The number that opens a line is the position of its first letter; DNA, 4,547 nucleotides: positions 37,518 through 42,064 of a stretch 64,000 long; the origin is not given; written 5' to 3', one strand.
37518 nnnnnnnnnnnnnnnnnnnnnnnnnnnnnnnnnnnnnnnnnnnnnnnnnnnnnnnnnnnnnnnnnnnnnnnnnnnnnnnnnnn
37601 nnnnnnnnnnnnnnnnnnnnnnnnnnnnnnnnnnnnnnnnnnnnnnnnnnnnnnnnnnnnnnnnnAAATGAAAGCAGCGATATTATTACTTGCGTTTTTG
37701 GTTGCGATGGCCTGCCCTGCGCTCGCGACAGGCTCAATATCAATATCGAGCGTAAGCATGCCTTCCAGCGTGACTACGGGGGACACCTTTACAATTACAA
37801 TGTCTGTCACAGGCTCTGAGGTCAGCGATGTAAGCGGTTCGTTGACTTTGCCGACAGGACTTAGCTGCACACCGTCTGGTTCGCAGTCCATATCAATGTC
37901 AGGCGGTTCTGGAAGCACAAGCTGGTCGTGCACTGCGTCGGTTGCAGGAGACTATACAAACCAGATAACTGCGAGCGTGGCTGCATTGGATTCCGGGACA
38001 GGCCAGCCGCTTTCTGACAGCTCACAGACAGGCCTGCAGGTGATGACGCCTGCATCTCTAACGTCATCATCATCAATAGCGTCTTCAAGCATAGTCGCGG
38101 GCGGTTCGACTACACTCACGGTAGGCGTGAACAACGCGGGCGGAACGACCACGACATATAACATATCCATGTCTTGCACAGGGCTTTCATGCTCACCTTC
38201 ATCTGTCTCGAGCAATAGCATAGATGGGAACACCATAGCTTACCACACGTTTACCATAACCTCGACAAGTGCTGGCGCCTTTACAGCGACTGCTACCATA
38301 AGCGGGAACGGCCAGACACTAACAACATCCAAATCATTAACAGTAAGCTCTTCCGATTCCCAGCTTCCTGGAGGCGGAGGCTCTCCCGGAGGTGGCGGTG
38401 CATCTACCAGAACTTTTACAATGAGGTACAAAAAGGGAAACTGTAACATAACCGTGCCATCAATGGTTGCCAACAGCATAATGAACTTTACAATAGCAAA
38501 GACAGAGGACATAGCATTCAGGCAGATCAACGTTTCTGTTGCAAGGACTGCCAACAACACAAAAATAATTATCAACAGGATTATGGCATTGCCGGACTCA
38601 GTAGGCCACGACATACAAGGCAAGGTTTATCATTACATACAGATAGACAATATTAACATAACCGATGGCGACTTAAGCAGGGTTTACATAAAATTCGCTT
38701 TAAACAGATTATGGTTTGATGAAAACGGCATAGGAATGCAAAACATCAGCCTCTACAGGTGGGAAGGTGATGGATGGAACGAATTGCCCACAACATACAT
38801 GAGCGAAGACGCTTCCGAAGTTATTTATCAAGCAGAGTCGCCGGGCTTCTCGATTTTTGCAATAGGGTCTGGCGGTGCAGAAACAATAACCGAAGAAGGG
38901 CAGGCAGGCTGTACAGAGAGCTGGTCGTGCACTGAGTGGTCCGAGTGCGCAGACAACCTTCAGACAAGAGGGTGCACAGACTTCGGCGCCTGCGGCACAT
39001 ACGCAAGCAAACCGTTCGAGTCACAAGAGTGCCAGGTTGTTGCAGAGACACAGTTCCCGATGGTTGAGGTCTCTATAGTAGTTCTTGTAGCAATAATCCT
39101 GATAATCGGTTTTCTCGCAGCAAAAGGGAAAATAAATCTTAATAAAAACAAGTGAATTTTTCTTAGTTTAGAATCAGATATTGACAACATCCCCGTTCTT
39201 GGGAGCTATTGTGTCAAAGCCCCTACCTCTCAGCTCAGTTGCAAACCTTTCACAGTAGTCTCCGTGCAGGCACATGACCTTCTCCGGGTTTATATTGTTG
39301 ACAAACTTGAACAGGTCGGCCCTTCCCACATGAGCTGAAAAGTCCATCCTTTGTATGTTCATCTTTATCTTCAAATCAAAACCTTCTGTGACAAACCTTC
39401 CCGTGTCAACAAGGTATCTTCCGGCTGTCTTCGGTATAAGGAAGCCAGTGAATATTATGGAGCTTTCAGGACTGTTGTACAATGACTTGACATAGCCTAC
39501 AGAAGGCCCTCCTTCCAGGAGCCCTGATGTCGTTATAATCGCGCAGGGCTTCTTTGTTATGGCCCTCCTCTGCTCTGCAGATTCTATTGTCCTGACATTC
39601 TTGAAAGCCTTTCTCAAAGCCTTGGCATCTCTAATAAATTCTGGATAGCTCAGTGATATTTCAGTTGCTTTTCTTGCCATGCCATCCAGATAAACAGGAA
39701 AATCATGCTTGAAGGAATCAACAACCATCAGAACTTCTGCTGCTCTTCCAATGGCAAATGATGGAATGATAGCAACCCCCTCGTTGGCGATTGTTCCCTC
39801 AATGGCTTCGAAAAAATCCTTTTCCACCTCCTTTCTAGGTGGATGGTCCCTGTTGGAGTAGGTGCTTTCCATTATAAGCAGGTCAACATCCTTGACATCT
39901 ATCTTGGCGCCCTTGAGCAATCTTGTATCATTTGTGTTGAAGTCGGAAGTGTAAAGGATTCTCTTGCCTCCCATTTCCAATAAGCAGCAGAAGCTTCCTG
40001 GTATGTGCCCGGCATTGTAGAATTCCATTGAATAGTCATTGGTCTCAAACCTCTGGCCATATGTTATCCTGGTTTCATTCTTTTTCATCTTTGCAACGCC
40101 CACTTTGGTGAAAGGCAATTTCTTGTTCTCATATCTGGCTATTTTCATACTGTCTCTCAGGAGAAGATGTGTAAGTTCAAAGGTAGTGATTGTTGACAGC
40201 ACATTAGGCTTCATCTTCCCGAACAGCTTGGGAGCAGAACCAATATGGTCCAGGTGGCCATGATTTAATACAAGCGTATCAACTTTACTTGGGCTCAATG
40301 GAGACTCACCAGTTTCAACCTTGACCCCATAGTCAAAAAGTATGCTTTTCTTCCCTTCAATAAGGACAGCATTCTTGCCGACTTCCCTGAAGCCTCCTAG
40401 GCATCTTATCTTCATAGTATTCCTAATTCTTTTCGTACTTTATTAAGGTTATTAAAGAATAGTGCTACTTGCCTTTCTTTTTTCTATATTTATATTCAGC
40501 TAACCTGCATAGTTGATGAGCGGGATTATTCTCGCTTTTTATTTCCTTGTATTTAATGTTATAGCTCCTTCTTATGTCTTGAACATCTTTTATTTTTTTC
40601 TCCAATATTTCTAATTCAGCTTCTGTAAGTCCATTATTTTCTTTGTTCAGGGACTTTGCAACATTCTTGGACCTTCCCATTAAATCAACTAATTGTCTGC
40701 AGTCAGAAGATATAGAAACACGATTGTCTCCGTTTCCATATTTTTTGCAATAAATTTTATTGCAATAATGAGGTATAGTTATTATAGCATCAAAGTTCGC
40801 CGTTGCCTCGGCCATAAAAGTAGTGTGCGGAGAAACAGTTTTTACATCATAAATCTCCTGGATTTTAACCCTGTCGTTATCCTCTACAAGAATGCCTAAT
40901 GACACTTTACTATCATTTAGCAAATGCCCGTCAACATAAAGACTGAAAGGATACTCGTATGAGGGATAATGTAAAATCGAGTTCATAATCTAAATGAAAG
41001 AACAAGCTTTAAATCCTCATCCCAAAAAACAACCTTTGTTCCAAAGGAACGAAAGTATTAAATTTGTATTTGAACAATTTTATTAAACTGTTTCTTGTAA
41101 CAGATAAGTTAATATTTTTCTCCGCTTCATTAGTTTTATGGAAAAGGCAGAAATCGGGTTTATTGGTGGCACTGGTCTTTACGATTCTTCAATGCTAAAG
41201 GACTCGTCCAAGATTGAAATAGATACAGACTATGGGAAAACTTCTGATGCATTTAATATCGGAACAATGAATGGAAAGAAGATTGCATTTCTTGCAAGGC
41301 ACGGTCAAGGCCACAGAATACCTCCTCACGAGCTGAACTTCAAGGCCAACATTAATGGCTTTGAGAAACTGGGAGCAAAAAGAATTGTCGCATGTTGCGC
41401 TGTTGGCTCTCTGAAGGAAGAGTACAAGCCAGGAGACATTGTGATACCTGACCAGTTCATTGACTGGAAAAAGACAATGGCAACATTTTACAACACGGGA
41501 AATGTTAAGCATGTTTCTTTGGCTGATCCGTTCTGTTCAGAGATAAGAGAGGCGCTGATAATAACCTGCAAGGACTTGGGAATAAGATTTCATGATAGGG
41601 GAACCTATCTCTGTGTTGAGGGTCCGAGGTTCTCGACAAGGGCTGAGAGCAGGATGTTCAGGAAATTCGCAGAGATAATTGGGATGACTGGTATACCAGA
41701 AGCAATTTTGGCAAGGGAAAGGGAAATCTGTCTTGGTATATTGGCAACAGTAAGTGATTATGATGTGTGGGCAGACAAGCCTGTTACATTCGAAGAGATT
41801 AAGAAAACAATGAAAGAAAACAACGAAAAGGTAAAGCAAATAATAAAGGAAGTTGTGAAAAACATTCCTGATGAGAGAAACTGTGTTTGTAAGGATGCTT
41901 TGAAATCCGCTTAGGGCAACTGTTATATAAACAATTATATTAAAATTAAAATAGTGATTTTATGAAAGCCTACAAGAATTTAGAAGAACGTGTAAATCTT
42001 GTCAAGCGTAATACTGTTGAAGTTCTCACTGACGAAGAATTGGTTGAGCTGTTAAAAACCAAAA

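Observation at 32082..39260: About 7-kb GC-rich surface-protein cassette bounded by diverged direct copies of the beta-CASP gene 3' end: likely lateral insertion by 3'-end replacement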

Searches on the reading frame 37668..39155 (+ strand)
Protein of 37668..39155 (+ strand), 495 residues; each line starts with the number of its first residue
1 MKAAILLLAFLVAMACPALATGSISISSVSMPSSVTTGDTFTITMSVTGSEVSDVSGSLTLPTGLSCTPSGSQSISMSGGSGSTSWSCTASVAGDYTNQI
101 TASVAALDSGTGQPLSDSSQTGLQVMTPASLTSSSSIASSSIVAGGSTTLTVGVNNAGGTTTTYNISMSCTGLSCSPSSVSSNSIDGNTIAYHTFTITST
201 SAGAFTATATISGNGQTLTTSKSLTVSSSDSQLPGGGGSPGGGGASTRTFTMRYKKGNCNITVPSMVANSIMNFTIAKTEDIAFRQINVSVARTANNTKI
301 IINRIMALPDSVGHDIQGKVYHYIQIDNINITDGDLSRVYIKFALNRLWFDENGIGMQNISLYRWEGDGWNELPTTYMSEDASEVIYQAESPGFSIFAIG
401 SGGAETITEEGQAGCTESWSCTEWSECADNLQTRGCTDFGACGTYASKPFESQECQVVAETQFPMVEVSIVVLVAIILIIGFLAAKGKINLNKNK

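Call 10: search_protein_families(library=pfam, proteins=[window:37668-39155:+], max_evalue=0.01)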
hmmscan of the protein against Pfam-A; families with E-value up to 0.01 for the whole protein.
window:37668-39155:+ (495 aa): 3 families
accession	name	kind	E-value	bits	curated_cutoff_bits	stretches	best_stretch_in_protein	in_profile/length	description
PF13584.12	BatD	-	3.3e-06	28.1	24.1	1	31-93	4-66/92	BatD DUF11 like domain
PF10699.14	HAP2-GCS1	-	0.0009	18.4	27.4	1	146-244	384-487/515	Male gamete fusion factor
PF07760.16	DUF1616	-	0.0061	16.2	31.6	0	100-177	162-237/307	Protein of unknown function (DUF1616)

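Call 32: find_encoding_contigs(protein=window:37668-39155:+, flank=10000, max_places=10)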
Protein window:37668-39155:+ (495 aa): no gene with exactly this product is on record in the collection.

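Call 56: search_protein_families(library=ncbifam, proteins=[window:37668-39155:+], max_evalue=0.001)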
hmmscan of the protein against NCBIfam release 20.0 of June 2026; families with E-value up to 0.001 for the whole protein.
window:37668-39155:+ (495 aa): 1 family
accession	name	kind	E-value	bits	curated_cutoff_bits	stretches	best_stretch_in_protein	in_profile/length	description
TIGR04213.1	PGF_pre_PGF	domain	6.4e-24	84.7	28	1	272-399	22-151/153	PGF-pre-PGF domain-containing protein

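Call 63: search_protein_families(library=phrogs, proteins=[window:37668-39155:+], max_evalue=0.01)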
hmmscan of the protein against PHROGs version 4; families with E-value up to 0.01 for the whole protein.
window:37668-39155:+ (495 aa): 0 families

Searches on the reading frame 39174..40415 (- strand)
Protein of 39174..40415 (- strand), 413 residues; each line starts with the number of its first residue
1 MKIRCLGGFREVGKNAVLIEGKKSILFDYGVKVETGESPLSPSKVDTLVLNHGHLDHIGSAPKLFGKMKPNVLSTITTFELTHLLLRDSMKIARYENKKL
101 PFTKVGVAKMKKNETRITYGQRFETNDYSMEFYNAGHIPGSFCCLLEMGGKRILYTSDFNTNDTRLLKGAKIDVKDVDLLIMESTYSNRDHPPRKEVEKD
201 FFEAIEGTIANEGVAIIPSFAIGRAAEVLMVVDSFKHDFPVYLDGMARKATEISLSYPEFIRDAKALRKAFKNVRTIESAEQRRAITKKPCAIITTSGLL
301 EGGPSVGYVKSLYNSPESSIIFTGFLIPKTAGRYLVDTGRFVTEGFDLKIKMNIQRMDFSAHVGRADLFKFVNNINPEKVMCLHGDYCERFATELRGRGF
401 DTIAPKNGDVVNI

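Call 10: search_protein_families(library=pfam, proteins=[window:39174-40415:-], max_evalue=0.01)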
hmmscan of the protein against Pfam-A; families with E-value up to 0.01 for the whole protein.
window:39174-40415:- (413 aa): 6 families
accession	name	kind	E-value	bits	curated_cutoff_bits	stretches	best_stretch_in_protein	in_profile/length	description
PF10996.14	Beta-Casp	-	7.7e-18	65.6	27.7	1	230-335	6-120/120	Beta-Casp domain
PF07521.17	RMMBL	-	4.8e-12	46.1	21.6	1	348-405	2-63/63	Zn-dependent metallo-hydrolase RNA specificity domain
PF00753.33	Lactamase_B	-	3.1e-08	34.2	22.7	1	13-65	5-64/196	Metallo-beta-lactamase superfamily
PF16661.11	Lactamase_B_6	-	7e-07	29.2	27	1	42-172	33-175/193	Metallo-beta-lactamase superfamily domain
PF12706.13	Lactamase_B_2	-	1.9e-05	24.8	27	1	41-191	27-171/200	Beta-lactamase superfamily domain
PF13483.12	Lactamase_B_3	-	0.00067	20.1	24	1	12-87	5-76/160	Beta-lactamase superfamily domain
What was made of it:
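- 39174..40415 (-): Intact beta-CASP/RMMBL ribonuclease gene (413 aa), the conserved right border. The core is 39213-39251 (codons 389-401) and the tail is 39177-39212 (codons 402-413). Pfam Beta-Casp, RMMBL and Lactamase_B (call 10).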

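Call 13: find_encoding_contigs(protein=window:39174-40415:-, flank=10000, max_places=10)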
Protein window:39174-40415:- (413 aa): 1 contig read that carries it; 1 place shown.
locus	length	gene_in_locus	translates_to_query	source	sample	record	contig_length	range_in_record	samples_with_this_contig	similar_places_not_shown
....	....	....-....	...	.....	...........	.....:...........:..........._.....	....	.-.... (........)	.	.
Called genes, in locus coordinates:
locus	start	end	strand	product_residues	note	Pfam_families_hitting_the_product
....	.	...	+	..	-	?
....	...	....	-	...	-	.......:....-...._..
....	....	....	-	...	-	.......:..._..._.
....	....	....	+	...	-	-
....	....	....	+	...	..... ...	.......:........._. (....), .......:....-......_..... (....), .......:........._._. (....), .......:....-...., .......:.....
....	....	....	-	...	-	?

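Call 14: find_related_loci(query=window:39177-40415:-, collection=genome_contigs, flank=10000)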
Query window:39177-40415:- (413 aa) in genome_contigs; peptide patterns used: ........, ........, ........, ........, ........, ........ (x = any residue, [..] = any of these).
85 stretches matched a pattern; 8 encode a relative of the query (tblastn E <= 1e-3); 8 distinct loci.
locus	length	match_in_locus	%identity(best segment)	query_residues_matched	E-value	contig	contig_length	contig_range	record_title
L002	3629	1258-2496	86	1-413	0e+0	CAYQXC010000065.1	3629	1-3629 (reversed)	MAG TPA_asm: uncultured archaeon isolate SRP214966_co2_186 genome assembly, contig: NODE_56593_length_3629_cov_4.471740,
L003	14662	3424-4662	73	1-413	0e+0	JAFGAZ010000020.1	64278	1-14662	MAG: Candidatus Aenigmatarchaeota archaeon isolate Zod_Metabat.1000 k87_12926298, whole genome shotgun sequence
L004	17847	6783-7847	67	59-413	1e-164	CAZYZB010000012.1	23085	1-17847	MAG TPA_asm: uncultured archaeon isolate binchicken_co189_409 genome assembly, contig: NODE_1908_length_23085_cov_11.263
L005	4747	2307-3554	54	1-412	1e-157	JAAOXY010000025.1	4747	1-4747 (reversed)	MAG: Candidatus Aenigmatarchaeota archaeon isolate DPANNHV_H2.bin.20 k83_340670, whole genome shotgun sequence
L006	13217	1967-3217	47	1-411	4e-134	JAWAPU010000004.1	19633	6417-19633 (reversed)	MAG: Candidatus Nanoarchaeia archaeon isolate SZTDM-2_201709_bins_148 SZTDM-2_201709_bins_148_scaffold_4, whole genome s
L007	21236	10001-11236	46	3-411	1e-128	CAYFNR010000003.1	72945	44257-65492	MAG TPA_asm: Candidatus Woesearchaeota archaeon isolate ERP019367_co1_97 genome assembly, contig: NODE_449_length_72945_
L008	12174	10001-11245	48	1-413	1e-127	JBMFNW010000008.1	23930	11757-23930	MAG: Candidatus Nanoarchaeia archaeon isolate KM4338-21 NODE_8_length_23930_cov_10.301094, whole genome shotgun sequence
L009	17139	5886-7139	37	1-413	2e-85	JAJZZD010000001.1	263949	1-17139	MAG: Candidatus Micrarchaeota archaeon isolate TL1-5.bin98 NODE_12_length_263949_cov_2.004465, whole genome shotgun sequ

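Call 20: find_related_loci(query=window:39177-40415:-, collection=metagenome_contigs, flank=10000)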
Query window:39177-40415:- (413 aa) in metagenome_contigs; peptide patterns used: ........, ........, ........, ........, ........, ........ (x = any residue, [..] = any of these).
155 stretches matched a pattern; 17 encode a relative of the query (tblastn E <= 1e-3); 17 distinct loci.
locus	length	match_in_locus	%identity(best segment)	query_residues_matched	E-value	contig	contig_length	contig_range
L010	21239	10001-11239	69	1-413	0e+0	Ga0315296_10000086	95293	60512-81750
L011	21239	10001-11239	68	1-413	0e+0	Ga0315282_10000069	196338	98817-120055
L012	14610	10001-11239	67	1-413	0e+0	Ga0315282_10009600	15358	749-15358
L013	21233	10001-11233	68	1-411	0e+0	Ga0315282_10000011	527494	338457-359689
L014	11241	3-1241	68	1-413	0e+0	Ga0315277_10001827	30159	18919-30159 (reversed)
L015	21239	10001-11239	68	1-413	0e+0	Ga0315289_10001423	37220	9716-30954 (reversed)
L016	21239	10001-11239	68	1-413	0e+0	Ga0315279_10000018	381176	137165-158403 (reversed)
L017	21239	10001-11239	68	1-413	0e+0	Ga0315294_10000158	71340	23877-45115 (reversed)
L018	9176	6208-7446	67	1-413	0e+0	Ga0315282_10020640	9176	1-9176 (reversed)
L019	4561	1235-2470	60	1-413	2e-176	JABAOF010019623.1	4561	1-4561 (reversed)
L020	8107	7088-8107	67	1-340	4e-157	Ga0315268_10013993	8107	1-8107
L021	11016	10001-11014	65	1-338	5e-150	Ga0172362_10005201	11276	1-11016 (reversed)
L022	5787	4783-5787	65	1-335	6e-147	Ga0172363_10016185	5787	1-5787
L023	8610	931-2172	50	1-413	7e-142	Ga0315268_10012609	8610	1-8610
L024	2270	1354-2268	65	1-305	6e-144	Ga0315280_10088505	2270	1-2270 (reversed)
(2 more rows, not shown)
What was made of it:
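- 39174..40415 (-): Orthologues have 37-86% aa identity in 25 loci (calls 14, 20).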

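Call 56: search_protein_families(library=ncbifam, proteins=[window:39174-40415:-], max_evalue=0.001)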
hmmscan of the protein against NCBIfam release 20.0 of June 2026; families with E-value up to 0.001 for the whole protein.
window:39174-40415:- (413 aa): 9 families
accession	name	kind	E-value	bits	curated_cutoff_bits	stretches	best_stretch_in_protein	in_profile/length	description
TIGR03675.1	arCOG00543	equivalog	2.8e-83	280.2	580.2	1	2-412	176-629/631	beta-CASP ribonuclease aCPSF1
NF045584.1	cas14_MBL_CASP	equivalog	4.1e-68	230.2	800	1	1-408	1-435/612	type VII CRISPR-associated protein Cas14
TIGR04122.1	Xnuc_lig_assoc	equivalog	1.1e-15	57.2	325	1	112-253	62-202/326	ligase-associated DNA damage response exonuclease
TIGR00649.1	MG423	subfamily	8.3e-15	54.2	400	1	2-216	2-221/546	RNase J family beta-CASP ribonuclease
NF047419.1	RNase_J1_RnjA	exception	2.7e-11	42.9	820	1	2-387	3-386/549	ribonuclease J1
TIGR02651.1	RNase_Z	equivalog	7.2e-07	28.5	292.95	0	20-71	26-78/302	ribonuclease Z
NF000801.0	PRK00055.1-3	equivalog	1.8e-05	24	252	0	89-193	144-242/307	ribonuclease Z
NF001911.0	PRK00685.1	equivalog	0.00013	21.6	144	1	13-91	7-84/228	metal-dependent hydrolase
NF002558.0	PRK02126.1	subfamily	0.00081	18.5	315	0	107-191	202-282/345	ribonuclease Z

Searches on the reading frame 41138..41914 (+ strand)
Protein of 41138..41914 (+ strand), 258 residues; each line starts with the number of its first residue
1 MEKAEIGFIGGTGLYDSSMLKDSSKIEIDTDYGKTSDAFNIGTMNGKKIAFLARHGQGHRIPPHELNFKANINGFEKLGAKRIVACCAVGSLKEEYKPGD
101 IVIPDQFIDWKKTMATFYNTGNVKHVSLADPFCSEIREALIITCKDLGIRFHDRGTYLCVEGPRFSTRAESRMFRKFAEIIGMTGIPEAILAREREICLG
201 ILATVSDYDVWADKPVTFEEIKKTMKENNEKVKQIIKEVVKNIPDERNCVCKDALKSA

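Call 10: search_protein_families(library=pfam, proteins=[window:41138-41914:+], max_evalue=0.01)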
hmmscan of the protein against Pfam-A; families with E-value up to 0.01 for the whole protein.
window:41138-41914:+ (258 aa): 1 family
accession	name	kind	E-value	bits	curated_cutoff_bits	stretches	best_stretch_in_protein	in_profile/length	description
PF01048.26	PNP_UDP_1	-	1.3e-45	156.1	25.1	1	6-241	2-233/233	Phosphorylase superfamily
